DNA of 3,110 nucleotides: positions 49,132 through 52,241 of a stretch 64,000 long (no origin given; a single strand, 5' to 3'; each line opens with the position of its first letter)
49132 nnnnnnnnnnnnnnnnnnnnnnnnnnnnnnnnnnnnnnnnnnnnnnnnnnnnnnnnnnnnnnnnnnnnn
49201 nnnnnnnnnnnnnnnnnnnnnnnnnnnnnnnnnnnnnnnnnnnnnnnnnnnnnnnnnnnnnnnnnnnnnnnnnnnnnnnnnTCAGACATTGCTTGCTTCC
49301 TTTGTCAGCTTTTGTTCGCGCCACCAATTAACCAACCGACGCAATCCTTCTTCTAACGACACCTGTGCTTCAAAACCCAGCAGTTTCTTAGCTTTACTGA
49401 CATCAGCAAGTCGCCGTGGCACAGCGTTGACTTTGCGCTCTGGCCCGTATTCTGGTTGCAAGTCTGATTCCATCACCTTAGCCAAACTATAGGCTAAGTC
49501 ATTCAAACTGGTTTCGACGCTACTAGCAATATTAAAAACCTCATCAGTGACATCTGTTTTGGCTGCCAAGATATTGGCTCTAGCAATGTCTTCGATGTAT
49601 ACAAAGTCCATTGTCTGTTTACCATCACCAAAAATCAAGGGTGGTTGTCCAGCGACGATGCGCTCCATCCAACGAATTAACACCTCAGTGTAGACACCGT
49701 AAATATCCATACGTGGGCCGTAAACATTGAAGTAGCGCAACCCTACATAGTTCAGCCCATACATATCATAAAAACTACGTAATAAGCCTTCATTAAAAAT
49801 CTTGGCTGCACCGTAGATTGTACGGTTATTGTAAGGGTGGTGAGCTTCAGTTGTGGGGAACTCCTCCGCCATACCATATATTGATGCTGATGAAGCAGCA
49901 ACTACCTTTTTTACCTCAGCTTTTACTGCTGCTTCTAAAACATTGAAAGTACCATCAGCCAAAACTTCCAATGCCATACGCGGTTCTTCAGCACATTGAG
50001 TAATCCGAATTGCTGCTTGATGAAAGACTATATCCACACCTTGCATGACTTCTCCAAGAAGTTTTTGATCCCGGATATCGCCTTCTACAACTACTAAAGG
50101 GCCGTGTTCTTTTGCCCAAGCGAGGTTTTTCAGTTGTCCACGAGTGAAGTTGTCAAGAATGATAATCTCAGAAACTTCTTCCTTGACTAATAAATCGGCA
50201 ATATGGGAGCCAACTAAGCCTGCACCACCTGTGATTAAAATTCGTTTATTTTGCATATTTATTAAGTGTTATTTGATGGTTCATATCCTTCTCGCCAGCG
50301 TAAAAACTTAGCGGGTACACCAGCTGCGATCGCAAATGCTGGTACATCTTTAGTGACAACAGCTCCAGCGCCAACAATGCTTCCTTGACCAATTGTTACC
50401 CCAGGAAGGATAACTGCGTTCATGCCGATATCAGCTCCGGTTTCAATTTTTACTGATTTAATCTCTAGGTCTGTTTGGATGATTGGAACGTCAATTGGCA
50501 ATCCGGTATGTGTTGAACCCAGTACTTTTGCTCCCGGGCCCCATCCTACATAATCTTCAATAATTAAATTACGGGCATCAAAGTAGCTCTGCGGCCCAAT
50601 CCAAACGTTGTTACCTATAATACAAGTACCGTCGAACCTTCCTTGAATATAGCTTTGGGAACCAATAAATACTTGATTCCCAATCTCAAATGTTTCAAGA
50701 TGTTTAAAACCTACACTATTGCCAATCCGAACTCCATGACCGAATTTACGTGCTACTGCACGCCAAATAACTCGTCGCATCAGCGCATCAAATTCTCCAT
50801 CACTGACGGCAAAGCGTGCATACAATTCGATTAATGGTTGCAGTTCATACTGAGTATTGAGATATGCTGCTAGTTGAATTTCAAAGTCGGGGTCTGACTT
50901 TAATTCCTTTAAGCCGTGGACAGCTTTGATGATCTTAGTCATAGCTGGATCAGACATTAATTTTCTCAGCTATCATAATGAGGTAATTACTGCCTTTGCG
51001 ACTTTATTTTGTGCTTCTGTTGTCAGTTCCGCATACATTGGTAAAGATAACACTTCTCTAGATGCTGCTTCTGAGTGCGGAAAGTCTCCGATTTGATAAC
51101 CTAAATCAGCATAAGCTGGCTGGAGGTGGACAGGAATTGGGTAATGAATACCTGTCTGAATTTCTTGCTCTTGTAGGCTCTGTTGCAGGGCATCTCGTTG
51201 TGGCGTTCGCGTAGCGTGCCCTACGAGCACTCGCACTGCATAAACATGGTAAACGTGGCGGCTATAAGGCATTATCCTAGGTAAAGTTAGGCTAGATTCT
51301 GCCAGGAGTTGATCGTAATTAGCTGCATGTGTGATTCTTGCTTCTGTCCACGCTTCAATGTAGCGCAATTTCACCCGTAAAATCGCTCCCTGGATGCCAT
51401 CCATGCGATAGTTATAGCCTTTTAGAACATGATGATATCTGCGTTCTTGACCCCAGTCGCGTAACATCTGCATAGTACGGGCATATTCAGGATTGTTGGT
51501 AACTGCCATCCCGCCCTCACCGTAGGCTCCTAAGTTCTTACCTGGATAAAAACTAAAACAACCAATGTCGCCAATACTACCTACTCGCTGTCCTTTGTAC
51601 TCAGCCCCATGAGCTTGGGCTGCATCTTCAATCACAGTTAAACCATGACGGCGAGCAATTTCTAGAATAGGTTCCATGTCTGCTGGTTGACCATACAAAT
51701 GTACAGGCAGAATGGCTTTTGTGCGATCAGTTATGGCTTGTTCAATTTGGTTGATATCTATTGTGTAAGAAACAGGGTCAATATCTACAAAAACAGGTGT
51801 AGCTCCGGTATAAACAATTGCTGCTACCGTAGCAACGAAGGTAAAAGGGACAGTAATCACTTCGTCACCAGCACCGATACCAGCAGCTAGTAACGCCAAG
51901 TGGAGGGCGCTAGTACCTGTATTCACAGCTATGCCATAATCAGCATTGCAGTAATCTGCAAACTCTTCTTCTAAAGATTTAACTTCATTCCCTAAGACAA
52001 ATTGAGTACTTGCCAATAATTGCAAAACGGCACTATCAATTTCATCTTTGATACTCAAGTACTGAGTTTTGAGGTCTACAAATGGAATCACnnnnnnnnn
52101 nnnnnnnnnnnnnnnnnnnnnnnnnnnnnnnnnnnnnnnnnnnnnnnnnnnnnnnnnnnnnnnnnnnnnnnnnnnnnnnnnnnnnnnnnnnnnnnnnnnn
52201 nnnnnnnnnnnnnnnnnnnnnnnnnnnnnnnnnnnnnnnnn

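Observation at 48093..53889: Two amination/acylation modules: possible tri-acylamino sugar in a cyanobacterium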

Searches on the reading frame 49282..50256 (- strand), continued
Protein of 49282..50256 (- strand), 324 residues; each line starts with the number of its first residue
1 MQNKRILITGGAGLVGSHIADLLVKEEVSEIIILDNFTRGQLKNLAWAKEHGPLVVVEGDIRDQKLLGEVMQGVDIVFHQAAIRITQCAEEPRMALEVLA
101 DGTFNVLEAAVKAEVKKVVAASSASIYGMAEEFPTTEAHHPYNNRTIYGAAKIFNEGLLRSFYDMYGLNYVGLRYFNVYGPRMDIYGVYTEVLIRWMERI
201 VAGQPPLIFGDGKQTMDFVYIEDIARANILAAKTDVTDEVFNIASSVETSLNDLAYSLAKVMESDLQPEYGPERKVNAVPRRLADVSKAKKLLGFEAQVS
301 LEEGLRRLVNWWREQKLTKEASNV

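Call 37: find_encoding_contigs(protein=P0102, flank=10000, max_places=2)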
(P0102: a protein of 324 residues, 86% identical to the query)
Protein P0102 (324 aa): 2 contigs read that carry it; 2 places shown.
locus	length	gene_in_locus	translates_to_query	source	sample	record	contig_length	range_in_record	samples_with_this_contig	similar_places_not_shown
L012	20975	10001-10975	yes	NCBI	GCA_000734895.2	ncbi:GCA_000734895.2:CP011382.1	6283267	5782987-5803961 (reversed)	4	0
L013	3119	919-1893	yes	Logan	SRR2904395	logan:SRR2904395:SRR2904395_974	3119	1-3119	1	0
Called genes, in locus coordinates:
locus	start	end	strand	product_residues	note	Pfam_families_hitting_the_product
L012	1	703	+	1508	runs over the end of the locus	PF23098:Beta-prop_NOL10_N, PF23381:Beta-prop_IFT122_1st, PF23414:Beta-prop_EML_2, PF24782:WD40_MABP1-WDR62_2nd, PF24796:WDR55, PF24807:WD40_CDC20-Fz, PF24814:WD40_Prp19, PF24817:WD40_WDHD1_1st, +65 more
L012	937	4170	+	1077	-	PF20254:DMFA2_C, PF17957:Big_7, PF13313:DUF4082, PF13205:Big_5, PF13313:DUF4082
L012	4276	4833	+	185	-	PF25084:LbH_EIF2B (weak), PF25087:GMPPB_C (faint), PF00132:Hexapep, PF14602:Hexapep_2 (weak)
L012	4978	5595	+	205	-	-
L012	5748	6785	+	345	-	PF01408:GFO_IDH_MocA, PF03447:NAD_binding_3 (weak), PF02894:GFO_IDH_MocA_C, PF22725:GFO_IDH_MocA_C3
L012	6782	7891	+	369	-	PF01041:DegT_DnrJ_EryC1, PF00266:Aminotran_5 (faint), PF00155:Aminotran_1_2 (weak), PF01053:Cys_Met_Meta_PP (weak)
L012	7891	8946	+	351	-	-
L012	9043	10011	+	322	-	PF00551:Formyl_trans_N, PF02911:Formyl_trans_C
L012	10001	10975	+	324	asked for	PF01073:3Beta_HSD, PF01370:Epimerase, PF02719:Polysacc_synt_2, PF04321:RmlD_sub_bind, PF05368:NmrA (weak), PF07993:NAD_binding_4 (weak), PF13460:NAD_binding_10, PF16363:GDP_Man_Dehyd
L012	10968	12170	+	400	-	PF01041:DegT_DnrJ_EryC1, PF00155:Aminotran_1_2 (weak), PF01053:Cys_Met_Meta_PP (weak), PF00266:Aminotran_5 (faint)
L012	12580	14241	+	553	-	PF00534:Glycos_transf_1, PF13692:Glyco_trans_1_4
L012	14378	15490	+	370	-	PF00534:Glycos_transf_1, PF13692:Glyco_trans_1_4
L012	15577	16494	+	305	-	-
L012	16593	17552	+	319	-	PF00535:Glycos_transf_2, PF13641:Glyco_tranf_2_3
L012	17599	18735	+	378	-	-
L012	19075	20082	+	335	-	PF20706:GT4-conflict, PF00534:Glycos_transf_1, PF13692:Glyco_trans_1_4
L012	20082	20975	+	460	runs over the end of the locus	-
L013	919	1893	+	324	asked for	PF01073:3Beta_HSD, PF01370:Epimerase, PF02719:Polysacc_synt_2, PF04321:RmlD_sub_bind, PF05368:NmrA (weak), PF07993:NAD_binding_4 (weak), PF13460:NAD_binding_10, PF16363:GDP_Man_Dehyd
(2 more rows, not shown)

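Call 39: find_encoding_contigs(protein=P0010, flank=10000, max_places=1)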
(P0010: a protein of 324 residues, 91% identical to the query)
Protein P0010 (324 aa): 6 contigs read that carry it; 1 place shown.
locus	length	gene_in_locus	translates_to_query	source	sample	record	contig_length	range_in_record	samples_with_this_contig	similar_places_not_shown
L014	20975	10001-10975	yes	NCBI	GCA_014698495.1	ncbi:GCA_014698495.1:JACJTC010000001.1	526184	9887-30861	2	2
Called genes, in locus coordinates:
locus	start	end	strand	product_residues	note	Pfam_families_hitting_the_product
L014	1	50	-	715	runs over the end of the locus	PF10609:ParA (weak), PF13614:AAA_31, PF01656:CbiA (weak), PF09140:MipZ (faint)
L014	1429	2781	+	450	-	PF13439:Glyco_transf_4, PF13579:Glyco_trans_4_4, PF00534:Glycos_transf_1, PF13692:Glyco_trans_1_4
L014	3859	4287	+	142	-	-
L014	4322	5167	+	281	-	PF01061:ABC2_membrane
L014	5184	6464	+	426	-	PF00005:ABC_tran, PF14524:Wzt_C (weak)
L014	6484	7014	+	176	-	PF25084:LbH_EIF2B (weak), PF25087:GMPPB_C (faint), PF00132:Hexapep, PF14602:Hexapep_2 (weak)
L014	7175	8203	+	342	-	PF01408:GFO_IDH_MocA, PF22725:GFO_IDH_MocA_C3, PF02894:GFO_IDH_MocA_C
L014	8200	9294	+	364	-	PF01041:DegT_DnrJ_EryC1, PF00155:Aminotran_1_2 (weak), PF01053:Cys_Met_Meta_PP (weak)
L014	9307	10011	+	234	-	PF00132:Hexapep, PF14602:Hexapep_2 (weak)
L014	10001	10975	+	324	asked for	PF01073:3Beta_HSD, PF01370:Epimerase, PF02719:Polysacc_synt_2, PF04321:RmlD_sub_bind, PF05368:NmrA, PF07993:NAD_binding_4 (weak), PF13460:NAD_binding_10, PF16363:GDP_Man_Dehyd, +1 more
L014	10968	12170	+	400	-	PF01041:DegT_DnrJ_EryC1, PF00266:Aminotran_5 (faint)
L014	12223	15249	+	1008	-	PF13313:DUF4082, PF02369:Big_1 (weak), PF13313:DUF4082, PF02369:Big_1 (weak), PF20254:DMFA2_C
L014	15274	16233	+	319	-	-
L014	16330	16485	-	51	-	-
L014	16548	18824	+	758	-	PF13524:Glyco_trans_1_2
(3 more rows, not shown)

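Call 45: search_protein_families(library=pfam, proteins=[L012:9043-10011:+, L012:7891-8946:+, L012:4978-5595:+], max_evalue=0.01)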
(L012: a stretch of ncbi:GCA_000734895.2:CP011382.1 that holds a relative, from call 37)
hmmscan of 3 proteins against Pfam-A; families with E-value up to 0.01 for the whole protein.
L012:9043-10011:+ (322 aa): 2 families
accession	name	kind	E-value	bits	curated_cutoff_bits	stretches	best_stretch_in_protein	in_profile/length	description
PF02911.23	Formyl_trans_C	-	5e-21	75.2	21.1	1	192-291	4-98/100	Formyl transferase, C-terminal domain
PF00551.24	Formyl_trans_N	-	2e-19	70.5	26.1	1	56-165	68-179/181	Formyl transferase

L012:7891-8946:+ (351 aa): 0 families

L012:4978-5595:+ (205 aa): 0 families

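Call 46: search_solved_structures(query=L012:9043-10011:+, max_evalue=1e-8)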
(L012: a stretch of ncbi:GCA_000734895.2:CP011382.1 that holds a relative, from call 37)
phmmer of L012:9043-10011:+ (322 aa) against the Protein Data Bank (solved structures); distinct sequences matched with E-value up to 1e-8: 30.
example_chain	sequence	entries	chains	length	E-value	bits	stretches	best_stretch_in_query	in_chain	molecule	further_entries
1fmt_A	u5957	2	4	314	1.2e-28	103.5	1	42-291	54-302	METHIONYL-TRNA FMET FORMYLTRANSFERASE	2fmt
3tqq_A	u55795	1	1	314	7.5e-26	94.3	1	65-290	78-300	Methionyl-tRNA formyltransferase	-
8gjh_A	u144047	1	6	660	1.9e-25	93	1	61-284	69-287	Bifunctional polymyxin resistance protein ArnA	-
3r8x_A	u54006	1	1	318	2.4e-25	92.6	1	43-292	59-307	Methionyl-tRNA formyltransferase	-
5j63_A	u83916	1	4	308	4.9e-22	81.8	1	47-271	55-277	Bifunctional polymyxin resistance protein ArnA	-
2bln_A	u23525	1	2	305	4.9e-22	81.7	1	47-255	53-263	PROTEIN YFBG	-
6pih_A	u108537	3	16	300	5.4e-22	81.6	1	47-254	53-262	Bifunctional polymyxin resistance protein ArnA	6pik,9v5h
1yrw_A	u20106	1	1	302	5.4e-22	81.6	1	47-254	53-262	protein ArnA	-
3q0i_A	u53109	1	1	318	8e-22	81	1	60-290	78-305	Methionyl-tRNA formyltransferase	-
4iqf_A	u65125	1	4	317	1.6e-21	80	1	63-302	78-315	Methionyl-tRNA formyltransferase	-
1z7e_A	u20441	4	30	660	2.9e-21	79.2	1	56-271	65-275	protein ArnA | Bifunctional polymyxin resistance protein ArnA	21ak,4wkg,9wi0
5uai_A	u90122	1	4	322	5.6e-16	61.8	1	57-291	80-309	Methionyl-tRNA formyltransferase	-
5vys_A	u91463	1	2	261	2.4e-15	59.7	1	65-227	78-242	Gdp-mannose 4,6-dehydratase / gdp-4-amino-4,6-dideoxy-d-mannose formyltransferase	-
5vyr_A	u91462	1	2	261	2.5e-15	59.7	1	65-227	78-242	Gdp-mannose 4,6-dehydratase / gdp-4-amino-4,6-dideoxy-d-mannose formyltransferase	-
5vyt_A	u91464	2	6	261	3.4e-15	59.3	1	65-227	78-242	Gdp-mannose 4,6-dehydratase / gdp-4-amino-4,6-dideoxy-d-mannose formyltransferase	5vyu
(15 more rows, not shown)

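Call 47: search_solved_structures(query=L012:7891-8946:+, max_evalue=1)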
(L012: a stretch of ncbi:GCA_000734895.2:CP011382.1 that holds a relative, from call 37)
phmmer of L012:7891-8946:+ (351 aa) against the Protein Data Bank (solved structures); distinct sequences matched with E-value up to 1: 1.
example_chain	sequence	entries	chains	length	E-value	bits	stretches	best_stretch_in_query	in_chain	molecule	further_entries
6rd4_X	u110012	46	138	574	0.73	12.2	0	256-313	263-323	ATP synthase subunit beta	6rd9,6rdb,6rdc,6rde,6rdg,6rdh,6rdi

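Call 82: search_protein_families(library=ncbifam, proteins=[L012:9043-10011:+], max_evalue=1e-15)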
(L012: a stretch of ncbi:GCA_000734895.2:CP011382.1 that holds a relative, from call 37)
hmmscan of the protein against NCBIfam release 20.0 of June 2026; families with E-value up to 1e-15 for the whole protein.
L012:9043-10011:+ (322 aa): 3 families
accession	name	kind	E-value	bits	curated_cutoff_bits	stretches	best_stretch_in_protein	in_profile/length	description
TIGR00460.1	fmt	equivalog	4.2e-45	154.2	201.5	1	39-295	49-307/315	methionyl-tRNA formyltransferase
NF005414.0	PRK06988.1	equivalog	3.1e-42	144.6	316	1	41-293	49-306/311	formyltransferase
NF005998.1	PRK08125.1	equivalog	4e-37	127.9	777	1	61-295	69-299/649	bifunctional UDP-4-amino-4-deoxy-L-arabinose formyltransferase/UDP-glucuronic acid oxidase ArnA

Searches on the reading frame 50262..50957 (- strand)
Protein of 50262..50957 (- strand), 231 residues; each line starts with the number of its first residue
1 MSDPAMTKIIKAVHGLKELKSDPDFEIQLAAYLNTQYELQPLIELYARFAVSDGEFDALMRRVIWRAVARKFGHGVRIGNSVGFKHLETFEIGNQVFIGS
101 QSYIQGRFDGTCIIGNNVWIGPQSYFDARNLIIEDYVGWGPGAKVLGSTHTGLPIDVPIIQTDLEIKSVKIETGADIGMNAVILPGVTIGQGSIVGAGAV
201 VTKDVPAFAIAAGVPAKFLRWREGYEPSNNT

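Call 3: search_protein_families(library=pfam, proteins=[window:50262-50957:-])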
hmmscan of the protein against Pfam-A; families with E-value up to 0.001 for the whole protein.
window:50262-50957:- (231 aa): 3 families
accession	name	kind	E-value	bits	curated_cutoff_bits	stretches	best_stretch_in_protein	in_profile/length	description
PF00132.30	Hexapep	-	2.4e-15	55.9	27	1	169-203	2-36/36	Bacterial transferase hexapeptide (six repeats)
PF14602.12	Hexapep_2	-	2.1e-08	34.2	27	1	169-203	2-34/34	Hexapeptide repeat of succinyl-transferase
PF25084.1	LbH_EIF2B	-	0.00015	22.1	54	0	168-204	61-96/105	EIF2B subunit epsilon LbH domain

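Call 4: search_protein_families(library=ncbifam, proteins=[window:50262-50957:-])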
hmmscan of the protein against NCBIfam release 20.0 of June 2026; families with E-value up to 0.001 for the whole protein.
window:50262-50957:- (231 aa): 43 families (the best 25 are shown)
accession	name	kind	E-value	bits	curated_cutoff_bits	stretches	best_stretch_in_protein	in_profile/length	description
TIGR03570.1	NeuD_NnaD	subfamily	1.1e-17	64.4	160.8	1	168-217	153-202/202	NeuD/PglB/VioB family sugar acetyltransferase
NF007240.0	PRK09677.1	equivalog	7.1e-17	61.5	243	1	157-222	119-184/192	putative lipopolysaccharide biosynthesis O-acetyl transferase WbbJ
NF007797.0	PRK10502.1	subfamily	4.3e-16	59.1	192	1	113-222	74-179/183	WcaF family extracellular polysaccharide biosynthesis acetyltransferase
TIGR03308.1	phn_thr-fam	hypoth_equivalog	7.1e-16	58.7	201.65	1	167-222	107-162/204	phosphonate metabolim protein, transferase hexapeptide repeat family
NF041874.1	EPS_EpsC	equivalog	9.8e-15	54.7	150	1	170-220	115-165/168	serine O-acetyltransferase EpsC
NF007076.0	PRK09527.1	equivalog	8.3e-14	51.5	347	1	114-220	72-183/203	galactoside O-acetyltransferase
TIGR03532.1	DapD_Ac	equivalog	1.9e-13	50.6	231.75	1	167-220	159-212/231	2,3,4,5-tetrahydropyridine-2,6-dicarboxylate N-acetyltransferase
NF058585.1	HptprglPActTf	PfamEq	1.9e-13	50.4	300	1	165-225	103-163/172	heptaprenylglyceryl phosphate O-acetyltransferase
NF000311.1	Vat_ABCDEFH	equivalog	3.9e-13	49.4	300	1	170-222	112-164/201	Vat family streptogramin A O-acetyltransferase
NF007499.0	PRK10092.1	equivalog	2.2e-12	47.2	314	1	129-220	92-181/183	maltose O-acetyltransferase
NF033468.1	stregram_VatI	exception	2.5e-12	47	415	1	163-222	106-166/208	streptogramin A O-acetyltransferase Vat(I)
NF000490.1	chloram_CatB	equivalog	5.6e-12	45.4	350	1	175-222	117-164/210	type B chloramphenicol O-acetyltransferase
NF000101.1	stregram_VatA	exception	2.3e-11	43.8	450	1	163-222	112-172/219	streptogramin A O-acetyltransferase Vat(A)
NF050158.1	CarbAnhydGPos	equivalog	2.5e-11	43.6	250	1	166-220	85-141/172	gamma carbonic anhydrase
TIGR04016.1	WcaB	equivalog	2.1e-10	40.4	194.65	1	169-216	93-140/146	colanic acid biosynthesis acetyltransferase WcaB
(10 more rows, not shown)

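Call 8: search_solved_structures(query=window:50262-50957:-, max_evalue=0.00001)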
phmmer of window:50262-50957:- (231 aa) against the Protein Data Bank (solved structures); distinct sequences matched with E-value up to 0.00001: 54.
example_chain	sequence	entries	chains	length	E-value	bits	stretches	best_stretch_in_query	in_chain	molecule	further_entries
2ic7_A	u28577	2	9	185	4e-14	56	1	107-222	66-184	Maltose transacetylase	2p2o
4egg_A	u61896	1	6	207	5.1e-14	55.7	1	114-228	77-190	Putative acetyltransferase SACOL2570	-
3mqg_A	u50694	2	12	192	1.3e-13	54.3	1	94-223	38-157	Lipopolysaccharides biosynthesis acetyltransferase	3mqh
4dcl_A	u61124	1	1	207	1.4e-13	54.3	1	114-228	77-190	Putative acetyltransferase SACOL2570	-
3ftt_A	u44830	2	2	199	2.2e-13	53.6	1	113-228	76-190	Putative acetyltransferase SACOL2570 | Galactoside O-acetyltransferase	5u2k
3v4e_A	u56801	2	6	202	2.3e-13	53.5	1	113-228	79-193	Galactoside O-acetyltransferase | Putative acetyltransferase SACOL2570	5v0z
1kqa_A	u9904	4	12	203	5e-13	52.4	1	114-220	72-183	GALACTOSIDE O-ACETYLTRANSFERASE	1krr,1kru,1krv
3cj8_A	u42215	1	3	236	1.6e-12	50.7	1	168-221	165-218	2,3,4,5-tetrahydropyridine-2,6-dicarboxylate N-acetyltransferase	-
3r8y_A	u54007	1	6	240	5.4e-12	49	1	166-220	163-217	2,3,4,5-tetrahydropyridine-2,6-dicarboxylate N-acetyltransferase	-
3hjj_A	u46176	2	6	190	5.9e-12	48.9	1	64-221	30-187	Maltose O-acetyltransferase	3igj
3fs8_A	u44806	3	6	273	3.3e-11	46.5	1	77-217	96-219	QdtC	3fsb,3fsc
3srt_A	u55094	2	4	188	3.6e-11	46.3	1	109-220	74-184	Maltose O-acetyltransferase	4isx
6ag8_C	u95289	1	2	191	6.6e-11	45.5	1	100-220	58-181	Maltose O-acetyltransferase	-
1ocx_A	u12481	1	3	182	7.7e-11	45.3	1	100-220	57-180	MALTOSE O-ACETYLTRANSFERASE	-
7s43_A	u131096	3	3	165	1.3e-10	44.5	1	132-206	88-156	N-acetyltransferase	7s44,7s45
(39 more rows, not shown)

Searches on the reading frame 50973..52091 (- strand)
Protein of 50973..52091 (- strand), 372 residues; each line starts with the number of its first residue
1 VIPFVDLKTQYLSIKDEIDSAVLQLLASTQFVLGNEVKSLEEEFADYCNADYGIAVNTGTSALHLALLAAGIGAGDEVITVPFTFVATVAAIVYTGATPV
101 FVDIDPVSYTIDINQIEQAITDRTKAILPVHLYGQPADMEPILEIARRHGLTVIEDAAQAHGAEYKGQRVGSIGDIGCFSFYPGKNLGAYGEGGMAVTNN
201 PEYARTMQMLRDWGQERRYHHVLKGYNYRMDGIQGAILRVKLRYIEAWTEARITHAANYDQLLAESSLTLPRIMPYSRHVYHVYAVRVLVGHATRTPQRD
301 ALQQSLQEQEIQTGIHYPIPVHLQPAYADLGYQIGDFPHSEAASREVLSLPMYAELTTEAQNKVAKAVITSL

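Call 3: search_protein_families(library=pfam, proteins=[window:50973-52091:-])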
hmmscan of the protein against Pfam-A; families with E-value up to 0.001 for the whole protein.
window:50973-52091:- (372 aa): 5 families
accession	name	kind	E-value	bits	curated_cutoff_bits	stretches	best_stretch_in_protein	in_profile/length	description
PF01041.23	DegT_DnrJ_EryC1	-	9.8e-130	433.4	19.8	1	14-368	3-359/360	DegT/DnrJ/EryC1/StrS aminotransferase family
PF01053.26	Cys_Met_Meta_PP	-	2.7e-07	29.9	27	1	38-163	55-180/381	Cys/Met metabolism PLP-dependent enzyme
PF00155.27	Aminotran_1_2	-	3.1e-07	30.4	19.7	1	37-209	44-243/361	Aminotransferase class I and II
PF00266.25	Aminotran_5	-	2.1e-05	24.1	21.5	1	36-162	44-181/371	Aminotransferase class-V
PF01212.27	Beta_elim_lyase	-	7e-05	22.7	27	1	36-159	33-171/288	Beta-eliminating lyase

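Call 4: search_protein_families(library=ncbifam, proteins=[window:50973-52091:-])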
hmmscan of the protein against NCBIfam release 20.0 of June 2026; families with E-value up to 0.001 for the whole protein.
window:50973-52091:- (372 aa): 26 families (the best 25 are shown)
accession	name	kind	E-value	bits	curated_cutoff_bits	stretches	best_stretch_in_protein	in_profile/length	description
TIGR03588.1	PseC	equivalog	1.8e-89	300.4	423.5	1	16-370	11-378/380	UDP-4-amino-4,6-dideoxy-N-acetyl-beta-L-altrosamine transaminase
NF008687.0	PRK11706.1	equivalog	1.5e-73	247.8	375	1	41-369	37-371/375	dTDP-4-amino-4,6-dideoxygalactose transaminase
NF008658.2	PRK11658.1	equivalog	3.8e-72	243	631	1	13-368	11-373/379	UDP-4-amino-4-deoxy-L-arabinose aminotransferase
TIGR04181.1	NHT_00031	hypoth_equivalog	8.6e-67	225.5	420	1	31-351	24-357/359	LegC family aminotransferase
TIGR02379.1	ECA_wecE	subfamily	1.8e-61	208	434.85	1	41-369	37-372/376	dTDP-4-amino-4,6-dideoxy-D-glucose transaminase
NF011936.0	PRK15407.1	equivalog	4.2e-56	190.5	423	2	30-216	60-253/440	lipopolysaccharide biosynthesis protein RfbH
TIGR04427.1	PLP_DesI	equivalog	6.8e-52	176.9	650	1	35-366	52-377/390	dTDP-4-dehydro-6-deoxyglucose aminotransferase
NF004770.0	PRK06108.1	subfamily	2.2e-11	43.2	422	1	44-161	90-214/396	pyridoxal phosphate-dependent aminotransferase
NF006569.0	PRK09082.1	subfamily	1.2e-09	37.8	420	1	42-161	82-207/386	methionine aminotransferase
NF005816.0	PRK07682.1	equivalog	1.4e-09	37.1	620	1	39-160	78-206/390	aminotransferase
NF006488.0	PRK08912.1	equivalog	1.3e-08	34.2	498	1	58-161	94-191/387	aminotransferase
NF041364.1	GntC_guanitoxin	equivalog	1.5e-08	34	415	1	42-157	52-174/356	guanitoxin biosynthesis PLP-dependent (S)-gamma-hydroxy-L-arginine cyclodehydratase GntC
NF004621.0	PRK05957.1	equivalog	8.2e-08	31.4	498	1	52-130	90-167/389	pyridoxal phosphate-dependent aminotransferase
NF041091.1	asp_aminotase_Arch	equivalog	1.4e-07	30.8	550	1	39-156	76-199/376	aspartate aminotransferase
NF002878.0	PRK03321.1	subfamily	2.7e-07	29.7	374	1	36-128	58-150/352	histidinol-phosphate transaminase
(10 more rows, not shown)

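Call 7: search_solved_structures(query=window:50973-52091:-, max_evalue=1e-30)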
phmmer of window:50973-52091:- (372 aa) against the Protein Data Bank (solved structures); distinct sequences matched with E-value up to 1e-30: 47.
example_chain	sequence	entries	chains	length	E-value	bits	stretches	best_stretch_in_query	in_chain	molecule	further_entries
7b0d_A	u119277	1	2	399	2.7e-125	421.4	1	1-365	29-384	Glutamine--scyllo-inositol transaminase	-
3frk_A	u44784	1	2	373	4e-102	345.1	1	2-359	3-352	QdtB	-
2oga_A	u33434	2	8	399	5.3e-98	331.6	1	2-358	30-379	Transaminase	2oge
3nyu_A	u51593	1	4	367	3.6e-88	299.2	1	1-371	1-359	Aminotransferase WbpE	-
3nu7_A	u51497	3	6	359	5.9e-88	298.5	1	1-368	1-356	Aminotransferase WbpE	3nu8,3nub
3nys_A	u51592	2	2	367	2.5e-87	296.4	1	1-371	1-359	Aminotransferase WbpE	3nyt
7n63_A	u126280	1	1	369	1.3e-83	284.2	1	1-360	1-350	Putative aminotransferase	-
8e77_A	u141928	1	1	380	1.1e-82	281.2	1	1-358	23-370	DegT/DnrJ/EryC1/StrS aminotransferase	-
8e75_A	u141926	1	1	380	1.1e-82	281.2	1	1-358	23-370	DegT/DnrJ/EryC1/StrS aminotransferase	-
3bn1_A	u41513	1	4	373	5.3e-77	262.5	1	32-364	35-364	Perosamine synthetase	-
3dr7_A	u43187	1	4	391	6.2e-77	262.3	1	32-364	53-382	Putative perosamine synthetase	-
3dr4_A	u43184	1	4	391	2e-76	260.6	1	32-364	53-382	Putative perosamine synthetase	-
3uwc_A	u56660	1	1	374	5.4e-74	252.6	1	2-368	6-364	Nucleotide-sugar aminotransferase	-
5u1z_A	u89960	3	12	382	4.1e-70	239.9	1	17-364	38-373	Putative aminotransferase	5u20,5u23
5u21_A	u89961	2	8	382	2.8e-69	237.1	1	17-364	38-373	Putative aminotransferase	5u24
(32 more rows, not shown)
